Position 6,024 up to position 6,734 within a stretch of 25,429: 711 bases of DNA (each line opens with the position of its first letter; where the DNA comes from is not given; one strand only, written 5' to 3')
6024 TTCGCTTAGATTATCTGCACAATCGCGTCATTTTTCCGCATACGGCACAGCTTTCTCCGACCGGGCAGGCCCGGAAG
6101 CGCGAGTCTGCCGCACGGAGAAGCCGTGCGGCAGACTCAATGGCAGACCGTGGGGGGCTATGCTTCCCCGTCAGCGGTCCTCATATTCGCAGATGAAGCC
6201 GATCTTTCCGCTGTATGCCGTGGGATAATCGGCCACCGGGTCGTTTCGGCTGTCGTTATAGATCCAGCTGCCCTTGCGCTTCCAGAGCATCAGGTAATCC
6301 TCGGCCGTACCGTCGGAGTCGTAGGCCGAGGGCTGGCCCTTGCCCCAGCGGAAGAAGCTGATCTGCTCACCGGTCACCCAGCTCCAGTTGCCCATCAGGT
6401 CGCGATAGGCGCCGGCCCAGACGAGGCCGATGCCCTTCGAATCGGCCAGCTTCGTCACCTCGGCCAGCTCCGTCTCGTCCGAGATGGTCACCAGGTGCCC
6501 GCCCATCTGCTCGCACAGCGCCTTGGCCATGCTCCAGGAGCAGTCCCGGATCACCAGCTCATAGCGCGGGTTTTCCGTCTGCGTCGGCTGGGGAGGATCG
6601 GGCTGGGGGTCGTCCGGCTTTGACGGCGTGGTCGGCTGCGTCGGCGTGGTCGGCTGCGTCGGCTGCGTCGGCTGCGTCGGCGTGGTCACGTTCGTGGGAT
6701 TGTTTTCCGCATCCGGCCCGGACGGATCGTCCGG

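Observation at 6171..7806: Bitopic protein combining an intracellular degenerate kinase C-lobe with an extracellular C-type lectin-like domain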

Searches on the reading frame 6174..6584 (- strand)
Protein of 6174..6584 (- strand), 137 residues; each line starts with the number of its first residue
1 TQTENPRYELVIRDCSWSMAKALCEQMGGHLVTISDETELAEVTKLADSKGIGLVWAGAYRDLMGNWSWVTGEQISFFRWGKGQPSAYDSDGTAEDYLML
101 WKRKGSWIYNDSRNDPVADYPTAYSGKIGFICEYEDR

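Call 12: find_homologous_proteins(query=window:6174-6584:-, max_evalue=0.001)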
Query seq(137 aa) (137 aa): 5 proteins with E <= 0.001 among 14 candidates.
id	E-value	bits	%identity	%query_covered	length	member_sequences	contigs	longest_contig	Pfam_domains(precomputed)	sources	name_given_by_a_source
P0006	5.5e-44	168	59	93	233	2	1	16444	PF00059.28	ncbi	-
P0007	1.6e-43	166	60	89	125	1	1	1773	PF00059.28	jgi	jgi:hypothetical protein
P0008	9.5e-41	157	53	97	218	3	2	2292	PF00059.28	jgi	jgi:Lectin C-type domain.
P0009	2.2e-39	153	56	88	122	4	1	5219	PF00059.28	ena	-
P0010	7.1e-37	145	52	92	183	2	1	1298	PF00059.28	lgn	-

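Call 42: predict_structure(alignment_id=A5)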
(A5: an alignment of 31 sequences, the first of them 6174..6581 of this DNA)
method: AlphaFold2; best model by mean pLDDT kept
length: 136 residues; sequences in the alignment: 31
mean_pLDDT: 95.9   pTM: 0.89
mean pLDDT of the five models: 95.9, 95.7, 95.3, 94.9, 94.4
residues with pLDDT >= 90: 130; 70-90: 3; 50-70: 3; < 50: 0
segments of 3 or more residues with pLDDT < 50: none
pLDDT, mean of each block of 10 residues (from residue 1): 86 98 98 97 98 98 96 95 95 98 97 98 98 88
secondary structure, 60 per line:
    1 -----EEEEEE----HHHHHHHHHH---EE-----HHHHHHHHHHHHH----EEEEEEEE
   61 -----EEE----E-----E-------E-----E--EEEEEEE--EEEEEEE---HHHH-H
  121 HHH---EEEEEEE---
elements in order: E6-11 H16-25 H36-48 E53-60 E66-68 E96-102 E105-111 H115-118 H120-123 E127-133

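Call 45: fold_search(model_id=the predicted structure, library=pdb)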
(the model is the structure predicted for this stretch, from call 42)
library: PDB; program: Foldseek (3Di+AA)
matches with E <= 10: 753; with E <= 0.001: 490
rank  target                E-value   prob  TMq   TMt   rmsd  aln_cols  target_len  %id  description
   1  4g96_C                5.0e-09  1.00  0.74  0.76   2.9       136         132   25  Crystal structure of calcium2+-free wild-type CD23 lectin domain (released 2013-06-26)
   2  4j6k_C                1.3e-08  1.00  0.76  0.82   2.7       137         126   24  Crystal structure of calcium2+-free wild-type CD23 lectin domain (crystal form B) (released 2013-08-28)
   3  4j6k_F                1.4e-08  1.00  0.75  0.79   2.9       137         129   24  Crystal structure of calcium2+-free wild-type CD23 lectin domain (crystal form B) (released 2013-08-28)
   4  4gj0_D                1.6e-08  1.00  0.73  0.77   2.3       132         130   26  Crystal structure of CD23 lectin domain mutant S252A (released 2013-06-26)
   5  4g9a_D                1.6e-08  1.00  0.75  0.79   2.6       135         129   24  Crystal structure of calcium2+-bound wild-type CD23 lectin domain (released 2013-06-26)
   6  4g9a_C                1.6e-08  1.00  0.75  0.79   2.9       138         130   25  Crystal structure of calcium2+-bound wild-type CD23 lectin domain (released 2013-06-26)
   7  4gi0_B                1.7e-08  1.00  0.76  0.80   2.4       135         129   24  Crystal structure of CD23 lectin domain mutant E249A (released 2013-06-26)
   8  4j6k_D                1.9e-08  1.00  0.74  0.75   2.4       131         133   25  Crystal structure of calcium2+-free wild-type CD23 lectin domain (crystal form B) (released 2013-08-28)
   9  6py1                  2.1e-08  1.00  0.77  0.81   2.8       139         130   24  Crystal Structure of the Carbohydrate Recognition Domain of the Human Macrophage Galactose C-Type Lectin Bound to GalNAc (released 2020-07-29)
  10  4j6m_D                2.3e-08  1.00  0.74  0.75   2.5       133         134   25  Crystal structure of calcium2+-free wild-type CD23 lectin domain (crystal form D) (released 2013-08-28)
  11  4gj0_A                2.3e-08  1.00  0.74  0.75   2.3       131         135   26  Crystal structure of CD23 lectin domain mutant S252A (released 2013-06-26)
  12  4gk1_G                2.4e-08  1.00  0.75  0.79   2.1       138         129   24  Crystal structure of CD23 lectin domain mutant D270A (released 2013-06-26)
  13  4j6l_A                2.4e-08  1.00  0.76  0.77   2.7       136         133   23  Crystal structure of calcium2+-free wild-type CD23 lectin domain (crystal form C) (released 2013-08-28)
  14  4j6k_H                2.4e-08  1.00  0.73  0.80   3.0       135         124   24  Crystal structure of calcium2+-free wild-type CD23 lectin domain (crystal form B) (released 2013-08-28)
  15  4j6l_B                2.6e-08  1.00  0.74  0.76   2.9       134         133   25  Crystal structure of calcium2+-free wild-type CD23 lectin domain (crystal form C) (released 2013-08-28)
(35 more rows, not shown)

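Call 46: search_solved_structures(query=A5, max_evalue=0.001, show_alignments=4)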
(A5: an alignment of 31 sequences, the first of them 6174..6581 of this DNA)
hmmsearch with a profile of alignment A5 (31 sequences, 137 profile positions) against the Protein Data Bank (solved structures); distinct sequences matched with E-value up to 0.001: 191 (the best 60 are shown).
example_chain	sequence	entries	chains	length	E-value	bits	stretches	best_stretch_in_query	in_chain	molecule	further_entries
7jpt_A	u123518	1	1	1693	1.1e-56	194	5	8-87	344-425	Lymphocyte antigen 75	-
7jpu_A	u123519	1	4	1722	1.3e-56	193.7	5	8-87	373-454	Lymphocyte antigen 75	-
9wyt_J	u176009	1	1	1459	1e-53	184.3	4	15-98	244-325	yolk sac IgY receptor precursor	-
7qsr_A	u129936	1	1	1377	3.7e-52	179.2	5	12-90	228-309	Secretory phospholipase A2 receptor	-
5xts_A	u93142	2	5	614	3e-25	92.1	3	18-109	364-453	Macrophage mannose receptor 1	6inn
5ao5_A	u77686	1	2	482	6.7e-24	87.7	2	5-112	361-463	C-TYPE MANNOSE RECEPTOR 2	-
5e4k_A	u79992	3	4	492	7.2e-24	87.6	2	5-112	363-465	C-type mannose receptor 2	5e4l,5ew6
5ao6_A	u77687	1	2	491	7.3e-24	87.6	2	5-112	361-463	C-TYPE MANNOSE RECEPTOR 2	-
8k8h_A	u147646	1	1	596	1.6e-19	73.6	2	8-87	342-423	Lymphocyte antigen 75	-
8hbc_A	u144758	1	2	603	1.6e-19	73.5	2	8-87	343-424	Lymphocyte antigen 75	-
5xtw_A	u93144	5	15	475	3.4e-18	69.2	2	18-109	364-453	Macrophage mannose receptor 1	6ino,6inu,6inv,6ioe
9b4h_X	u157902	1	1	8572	1.1e-16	64.4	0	7-83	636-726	C-type lectin domain-containing protein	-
9qy1_A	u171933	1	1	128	1.2e-13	54.5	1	5-112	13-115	Mannose receptor C type 2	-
3whd_A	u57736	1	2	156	1.7e-11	47.6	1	6-114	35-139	C-type lectin domain family 4 member D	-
2ls8_A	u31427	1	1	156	1.7e-11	47.5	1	6-114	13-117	C-type lectin domain family 4 member D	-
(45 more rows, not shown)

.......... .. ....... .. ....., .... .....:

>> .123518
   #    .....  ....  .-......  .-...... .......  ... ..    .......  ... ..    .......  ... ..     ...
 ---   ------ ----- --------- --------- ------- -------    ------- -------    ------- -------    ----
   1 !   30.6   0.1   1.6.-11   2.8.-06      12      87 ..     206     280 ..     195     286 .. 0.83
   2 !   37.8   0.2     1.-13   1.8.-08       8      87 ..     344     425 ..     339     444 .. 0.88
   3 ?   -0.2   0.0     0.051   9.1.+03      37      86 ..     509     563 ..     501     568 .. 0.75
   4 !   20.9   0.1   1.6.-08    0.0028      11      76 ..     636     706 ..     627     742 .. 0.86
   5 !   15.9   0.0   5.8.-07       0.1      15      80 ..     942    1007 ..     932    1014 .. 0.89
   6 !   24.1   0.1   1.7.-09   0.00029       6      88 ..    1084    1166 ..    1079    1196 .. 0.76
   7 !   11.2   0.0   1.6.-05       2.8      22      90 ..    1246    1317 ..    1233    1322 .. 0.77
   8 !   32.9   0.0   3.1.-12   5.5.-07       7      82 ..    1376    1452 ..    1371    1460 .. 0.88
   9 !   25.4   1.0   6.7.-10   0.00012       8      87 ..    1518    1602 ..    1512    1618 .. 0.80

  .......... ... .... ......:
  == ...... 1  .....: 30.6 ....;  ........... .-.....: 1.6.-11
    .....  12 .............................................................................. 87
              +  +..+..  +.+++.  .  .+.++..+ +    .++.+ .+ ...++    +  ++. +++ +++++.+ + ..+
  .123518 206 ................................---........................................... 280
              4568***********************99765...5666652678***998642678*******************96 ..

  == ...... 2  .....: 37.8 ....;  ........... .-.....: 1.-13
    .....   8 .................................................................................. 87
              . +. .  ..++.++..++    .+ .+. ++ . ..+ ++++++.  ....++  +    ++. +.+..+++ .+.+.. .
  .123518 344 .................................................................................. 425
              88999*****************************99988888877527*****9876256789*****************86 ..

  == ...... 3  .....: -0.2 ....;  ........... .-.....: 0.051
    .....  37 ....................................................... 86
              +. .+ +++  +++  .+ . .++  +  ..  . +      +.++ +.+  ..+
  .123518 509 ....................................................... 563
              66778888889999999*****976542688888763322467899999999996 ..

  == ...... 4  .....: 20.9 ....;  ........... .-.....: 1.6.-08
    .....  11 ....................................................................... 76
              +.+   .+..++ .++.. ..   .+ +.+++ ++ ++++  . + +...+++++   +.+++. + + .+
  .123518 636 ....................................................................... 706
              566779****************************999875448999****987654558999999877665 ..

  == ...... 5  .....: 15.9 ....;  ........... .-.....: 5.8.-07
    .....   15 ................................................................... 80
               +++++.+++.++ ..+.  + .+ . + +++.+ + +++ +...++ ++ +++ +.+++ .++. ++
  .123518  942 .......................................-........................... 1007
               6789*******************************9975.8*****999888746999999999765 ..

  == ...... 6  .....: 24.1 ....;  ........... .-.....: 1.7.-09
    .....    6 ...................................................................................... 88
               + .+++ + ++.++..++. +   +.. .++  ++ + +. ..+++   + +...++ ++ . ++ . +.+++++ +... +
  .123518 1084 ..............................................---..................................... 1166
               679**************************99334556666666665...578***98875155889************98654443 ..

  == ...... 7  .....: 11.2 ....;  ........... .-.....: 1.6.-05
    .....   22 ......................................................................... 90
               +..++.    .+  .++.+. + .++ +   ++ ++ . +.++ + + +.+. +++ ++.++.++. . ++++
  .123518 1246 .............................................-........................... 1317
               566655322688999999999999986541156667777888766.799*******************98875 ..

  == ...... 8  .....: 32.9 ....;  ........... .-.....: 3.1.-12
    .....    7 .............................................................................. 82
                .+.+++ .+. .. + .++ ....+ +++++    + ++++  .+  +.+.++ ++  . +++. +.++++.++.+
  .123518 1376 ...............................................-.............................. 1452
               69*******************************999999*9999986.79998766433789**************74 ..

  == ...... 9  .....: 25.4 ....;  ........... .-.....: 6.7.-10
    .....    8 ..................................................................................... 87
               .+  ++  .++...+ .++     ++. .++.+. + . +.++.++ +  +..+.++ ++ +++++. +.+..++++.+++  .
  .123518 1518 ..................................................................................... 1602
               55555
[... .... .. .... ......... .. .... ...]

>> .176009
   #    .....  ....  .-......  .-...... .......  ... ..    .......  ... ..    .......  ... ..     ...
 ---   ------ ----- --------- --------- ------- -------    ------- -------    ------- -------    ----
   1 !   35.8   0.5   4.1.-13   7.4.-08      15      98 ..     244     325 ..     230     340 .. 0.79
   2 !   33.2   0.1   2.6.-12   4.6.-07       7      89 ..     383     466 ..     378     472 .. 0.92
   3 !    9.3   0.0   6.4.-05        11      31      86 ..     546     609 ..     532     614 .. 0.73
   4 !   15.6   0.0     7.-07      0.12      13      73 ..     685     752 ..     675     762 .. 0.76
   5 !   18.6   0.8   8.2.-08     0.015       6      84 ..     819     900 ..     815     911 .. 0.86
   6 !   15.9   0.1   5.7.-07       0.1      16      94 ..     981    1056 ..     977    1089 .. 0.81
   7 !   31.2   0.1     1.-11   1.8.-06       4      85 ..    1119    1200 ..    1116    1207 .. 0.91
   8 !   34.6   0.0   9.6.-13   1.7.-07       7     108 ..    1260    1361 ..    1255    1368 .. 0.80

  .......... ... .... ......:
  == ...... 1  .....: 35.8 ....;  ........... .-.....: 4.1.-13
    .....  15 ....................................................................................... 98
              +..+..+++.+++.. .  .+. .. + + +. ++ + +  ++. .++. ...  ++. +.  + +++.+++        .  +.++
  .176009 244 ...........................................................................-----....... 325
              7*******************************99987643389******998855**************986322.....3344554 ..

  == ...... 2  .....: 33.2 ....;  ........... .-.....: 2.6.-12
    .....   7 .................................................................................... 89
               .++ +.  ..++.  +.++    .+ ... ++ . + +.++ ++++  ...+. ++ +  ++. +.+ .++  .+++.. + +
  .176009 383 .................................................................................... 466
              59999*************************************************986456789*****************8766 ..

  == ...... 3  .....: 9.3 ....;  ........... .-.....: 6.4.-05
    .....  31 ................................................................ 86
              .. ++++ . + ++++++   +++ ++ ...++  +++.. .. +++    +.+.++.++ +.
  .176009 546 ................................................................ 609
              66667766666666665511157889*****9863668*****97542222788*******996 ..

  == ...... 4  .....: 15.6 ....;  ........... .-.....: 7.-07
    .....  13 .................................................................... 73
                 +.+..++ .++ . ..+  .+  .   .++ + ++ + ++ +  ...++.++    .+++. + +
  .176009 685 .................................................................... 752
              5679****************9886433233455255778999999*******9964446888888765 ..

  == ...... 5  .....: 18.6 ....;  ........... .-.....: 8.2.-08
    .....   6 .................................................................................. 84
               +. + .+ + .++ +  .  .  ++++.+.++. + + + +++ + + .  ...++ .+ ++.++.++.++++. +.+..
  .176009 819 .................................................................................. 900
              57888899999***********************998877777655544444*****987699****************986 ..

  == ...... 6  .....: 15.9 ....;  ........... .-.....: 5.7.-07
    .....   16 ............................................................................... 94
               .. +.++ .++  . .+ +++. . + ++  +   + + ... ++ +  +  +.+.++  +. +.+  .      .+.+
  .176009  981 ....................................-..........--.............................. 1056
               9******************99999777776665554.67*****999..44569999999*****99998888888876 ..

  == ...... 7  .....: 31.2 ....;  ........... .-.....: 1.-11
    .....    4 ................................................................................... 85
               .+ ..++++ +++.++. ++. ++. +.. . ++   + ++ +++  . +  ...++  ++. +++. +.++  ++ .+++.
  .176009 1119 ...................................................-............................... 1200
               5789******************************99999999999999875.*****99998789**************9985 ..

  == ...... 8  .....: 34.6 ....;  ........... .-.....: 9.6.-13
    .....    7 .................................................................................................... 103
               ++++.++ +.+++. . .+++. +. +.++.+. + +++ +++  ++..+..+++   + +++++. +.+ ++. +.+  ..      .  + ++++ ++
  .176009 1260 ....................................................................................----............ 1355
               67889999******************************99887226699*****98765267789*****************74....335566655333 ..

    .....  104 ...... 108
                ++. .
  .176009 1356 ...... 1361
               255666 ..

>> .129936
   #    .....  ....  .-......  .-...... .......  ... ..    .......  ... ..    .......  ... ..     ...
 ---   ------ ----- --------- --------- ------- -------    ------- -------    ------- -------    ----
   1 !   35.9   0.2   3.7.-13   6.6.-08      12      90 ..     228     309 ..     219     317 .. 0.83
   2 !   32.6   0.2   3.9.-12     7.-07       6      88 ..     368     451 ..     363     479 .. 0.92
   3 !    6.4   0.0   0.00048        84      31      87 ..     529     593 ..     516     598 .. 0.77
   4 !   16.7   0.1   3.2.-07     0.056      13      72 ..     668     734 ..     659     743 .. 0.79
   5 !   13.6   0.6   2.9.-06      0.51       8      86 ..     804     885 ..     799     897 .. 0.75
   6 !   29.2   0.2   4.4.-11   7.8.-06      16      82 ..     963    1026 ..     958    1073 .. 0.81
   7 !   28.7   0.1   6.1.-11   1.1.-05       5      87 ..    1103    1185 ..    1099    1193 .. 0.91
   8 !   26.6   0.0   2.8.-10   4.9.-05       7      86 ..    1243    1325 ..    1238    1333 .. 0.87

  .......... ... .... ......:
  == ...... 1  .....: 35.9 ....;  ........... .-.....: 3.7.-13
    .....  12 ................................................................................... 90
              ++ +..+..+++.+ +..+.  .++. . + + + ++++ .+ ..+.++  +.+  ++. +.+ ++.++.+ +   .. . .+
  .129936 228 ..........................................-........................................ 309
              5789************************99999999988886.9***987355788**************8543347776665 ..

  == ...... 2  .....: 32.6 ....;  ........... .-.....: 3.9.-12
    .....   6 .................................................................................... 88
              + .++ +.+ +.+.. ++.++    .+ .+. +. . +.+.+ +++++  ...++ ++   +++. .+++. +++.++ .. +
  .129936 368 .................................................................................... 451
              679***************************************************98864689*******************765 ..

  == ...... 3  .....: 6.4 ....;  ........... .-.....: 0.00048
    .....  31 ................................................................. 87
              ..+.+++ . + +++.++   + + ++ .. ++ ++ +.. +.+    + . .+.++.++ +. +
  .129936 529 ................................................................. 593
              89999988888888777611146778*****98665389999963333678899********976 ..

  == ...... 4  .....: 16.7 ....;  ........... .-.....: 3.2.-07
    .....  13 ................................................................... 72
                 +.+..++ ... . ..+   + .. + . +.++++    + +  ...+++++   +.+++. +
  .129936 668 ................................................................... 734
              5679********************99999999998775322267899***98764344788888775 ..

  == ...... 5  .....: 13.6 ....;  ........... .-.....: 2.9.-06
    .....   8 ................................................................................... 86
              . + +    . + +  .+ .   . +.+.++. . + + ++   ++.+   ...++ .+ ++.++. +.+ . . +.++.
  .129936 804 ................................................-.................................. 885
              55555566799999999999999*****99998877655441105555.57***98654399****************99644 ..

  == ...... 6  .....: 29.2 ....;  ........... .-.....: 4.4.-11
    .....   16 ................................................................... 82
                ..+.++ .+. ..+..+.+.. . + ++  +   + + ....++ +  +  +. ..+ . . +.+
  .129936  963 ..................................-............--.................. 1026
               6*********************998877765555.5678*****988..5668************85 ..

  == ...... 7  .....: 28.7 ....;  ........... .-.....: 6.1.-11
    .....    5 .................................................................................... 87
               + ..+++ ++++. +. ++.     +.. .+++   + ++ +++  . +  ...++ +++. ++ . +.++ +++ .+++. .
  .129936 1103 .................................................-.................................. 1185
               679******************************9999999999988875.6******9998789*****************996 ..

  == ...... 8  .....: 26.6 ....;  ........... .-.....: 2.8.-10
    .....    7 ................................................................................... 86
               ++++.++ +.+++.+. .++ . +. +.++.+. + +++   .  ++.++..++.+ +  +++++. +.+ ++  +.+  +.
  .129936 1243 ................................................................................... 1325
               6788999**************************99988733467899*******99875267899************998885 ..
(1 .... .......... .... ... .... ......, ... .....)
